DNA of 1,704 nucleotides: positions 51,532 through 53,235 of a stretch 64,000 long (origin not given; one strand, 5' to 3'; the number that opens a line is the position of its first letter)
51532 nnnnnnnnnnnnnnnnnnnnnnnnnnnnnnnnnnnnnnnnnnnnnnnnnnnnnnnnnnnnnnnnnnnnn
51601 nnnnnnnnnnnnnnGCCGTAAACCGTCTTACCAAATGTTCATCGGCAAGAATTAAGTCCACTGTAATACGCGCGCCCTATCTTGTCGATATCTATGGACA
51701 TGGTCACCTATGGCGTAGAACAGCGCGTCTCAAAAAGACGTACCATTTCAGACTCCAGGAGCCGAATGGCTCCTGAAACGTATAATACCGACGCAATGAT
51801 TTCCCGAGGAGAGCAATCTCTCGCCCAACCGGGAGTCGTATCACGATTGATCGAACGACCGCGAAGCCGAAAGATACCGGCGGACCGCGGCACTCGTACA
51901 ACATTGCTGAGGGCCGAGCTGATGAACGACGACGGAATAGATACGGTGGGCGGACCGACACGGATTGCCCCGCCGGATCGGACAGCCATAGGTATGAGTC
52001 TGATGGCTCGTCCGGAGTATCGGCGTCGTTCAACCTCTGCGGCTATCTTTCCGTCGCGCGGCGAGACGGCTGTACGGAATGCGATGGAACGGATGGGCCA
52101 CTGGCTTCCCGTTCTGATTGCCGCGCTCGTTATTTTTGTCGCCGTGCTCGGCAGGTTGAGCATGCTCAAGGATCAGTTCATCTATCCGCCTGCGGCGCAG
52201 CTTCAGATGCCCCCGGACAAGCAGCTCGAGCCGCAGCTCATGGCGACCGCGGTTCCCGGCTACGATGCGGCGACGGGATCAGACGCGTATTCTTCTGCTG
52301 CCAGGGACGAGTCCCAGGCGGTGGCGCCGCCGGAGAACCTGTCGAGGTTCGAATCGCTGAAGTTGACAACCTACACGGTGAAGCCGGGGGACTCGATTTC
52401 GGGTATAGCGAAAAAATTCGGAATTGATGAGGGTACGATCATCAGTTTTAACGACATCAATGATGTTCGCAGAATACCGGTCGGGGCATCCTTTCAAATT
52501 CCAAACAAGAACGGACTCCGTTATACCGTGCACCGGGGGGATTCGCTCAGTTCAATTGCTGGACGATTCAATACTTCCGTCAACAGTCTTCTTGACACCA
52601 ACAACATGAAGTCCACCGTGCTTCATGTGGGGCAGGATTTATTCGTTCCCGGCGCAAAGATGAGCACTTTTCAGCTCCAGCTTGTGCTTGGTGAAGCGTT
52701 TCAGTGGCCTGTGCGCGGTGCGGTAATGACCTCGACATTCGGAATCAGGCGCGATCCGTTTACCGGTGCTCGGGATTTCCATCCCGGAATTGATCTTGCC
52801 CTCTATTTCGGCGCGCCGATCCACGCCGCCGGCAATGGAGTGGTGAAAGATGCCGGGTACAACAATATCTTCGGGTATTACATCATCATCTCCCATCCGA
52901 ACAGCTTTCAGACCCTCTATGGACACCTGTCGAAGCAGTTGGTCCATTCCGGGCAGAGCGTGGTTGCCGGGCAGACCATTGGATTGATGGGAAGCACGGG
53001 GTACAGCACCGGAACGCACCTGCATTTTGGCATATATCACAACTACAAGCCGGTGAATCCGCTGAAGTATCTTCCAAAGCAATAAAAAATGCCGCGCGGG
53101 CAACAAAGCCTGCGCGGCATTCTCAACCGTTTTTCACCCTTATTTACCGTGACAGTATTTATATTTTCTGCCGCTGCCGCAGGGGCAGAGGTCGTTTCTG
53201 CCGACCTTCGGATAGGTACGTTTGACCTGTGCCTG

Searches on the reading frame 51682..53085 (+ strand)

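Call 3: search_protein_families(library=pfam, proteins=[window:51682-53085:+], max_evalue=0.01)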
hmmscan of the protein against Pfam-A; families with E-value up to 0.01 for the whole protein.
window:51682-53085:+ (467 aa): 7 families
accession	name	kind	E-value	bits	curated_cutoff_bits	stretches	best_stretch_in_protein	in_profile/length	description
PF01551.29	Peptidase_M23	-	3.9e-31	107.5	28.7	1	366-460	2-96/96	Peptidase family M23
PF01476.26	LysM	-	3.8e-26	91.2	20.9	2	281-323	1-43/43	LysM domain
PF23473.1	LysM3_LYK4_5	-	1e-14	54.8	29.3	2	279-312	3-36/48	LYK4/5 LysM3 domain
PF23446.1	LysM1_NFP_LYK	-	2.2e-05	25.6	36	0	288-323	17-54/60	NFP/LYK LysM1 domain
PF23577.1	LysM_RLK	-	0.00022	21.6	27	0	230-257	2-29/44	LysM domain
PF23462.1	LysM3_NFP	-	0.00023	22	28.1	0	285-322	9-46/48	NFP LysM3 domain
PF23472.1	LysM2_CERK1_LYK3_4_5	-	0.0045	17.3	27.4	0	280-323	7-54/56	LYK3/4/5 LysM2 domain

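Call 38: search_protein_families(library=ncbifam, proteins=[window:51682-53085:+], max_evalue=0.001)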
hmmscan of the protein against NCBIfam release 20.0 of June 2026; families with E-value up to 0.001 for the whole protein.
window:51682-53085:+ (467 aa): 24 families
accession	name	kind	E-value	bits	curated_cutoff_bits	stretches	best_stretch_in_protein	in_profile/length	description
NF041208.1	celldiv_DipM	equivalog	2.3e-32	112.8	740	2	340-464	298-417/419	cell division endopeptidase DipM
NF050804.1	CellDivDipMCaul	equivalog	3e-32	112.2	900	2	340-452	507-614/634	cell division endopeptidase DipM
NF008652.0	PRK11649.1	equivalog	9.3e-31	107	341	1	349-462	294-408/439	murein DD-endopeptidase MepM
NF040883.1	amid_act_ActS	equivalog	2.3e-29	102.4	375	1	277-467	32-236/242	amidase activator ActS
NF053824.1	PdgNdpepShyC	equivalog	1.8e-28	99.6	700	1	347-451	275-380/429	peptidoglycan DD-endopeptidase ShyC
NF053825.1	PdgNdpepShyA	equivalog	3.1e-26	92.1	700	1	343-462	270-391/425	peptidoglycan DD-endopeptidase ShyA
NF008123.1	PRK10871.1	equivalog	2.4e-23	83.2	311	1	340-466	246-364/365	murein hydrolase activator NlpD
NF052336.1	PdgHdaseHSB100310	equivalog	8.1e-23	81.3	500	1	338-456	33-146/316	peptidoglycan hydrolase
NF052530.1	Heli_ShapePgp3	exception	9.5e-22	77.4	300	1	333-465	134-265/270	peptidoglycan metallopeptidase Pgp3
NF052529.1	PG_M23_Pgp6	exception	1.4e-19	70.1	600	1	365-463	333-431/452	peptidoglycan metallopeptidase Pgp6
NF047755.1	LIC_10271_M23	exception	2.6e-14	53.4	180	1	277-460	23-205/207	LIC_10271 family cell wall hydrolase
NF008050.0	PRK10783.1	equivalog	9.1e-14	50.6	508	2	277-325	342-390/457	murein transglycosylase D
NF053738.1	S2SprSpoIIQBc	equivalog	3.7e-12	46.4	250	1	369-466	124-225/232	stage II sporulation protein SpoIIQ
NF008644.1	PRK11637.1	equivalog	2.1e-11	43.5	270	1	341-464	265-383/385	murein hydrolase activator EnvC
NF052398.1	Agg_Promo_Fact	equivalog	6.6e-08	33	170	0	280-326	30-77/202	aggregation-promoting factor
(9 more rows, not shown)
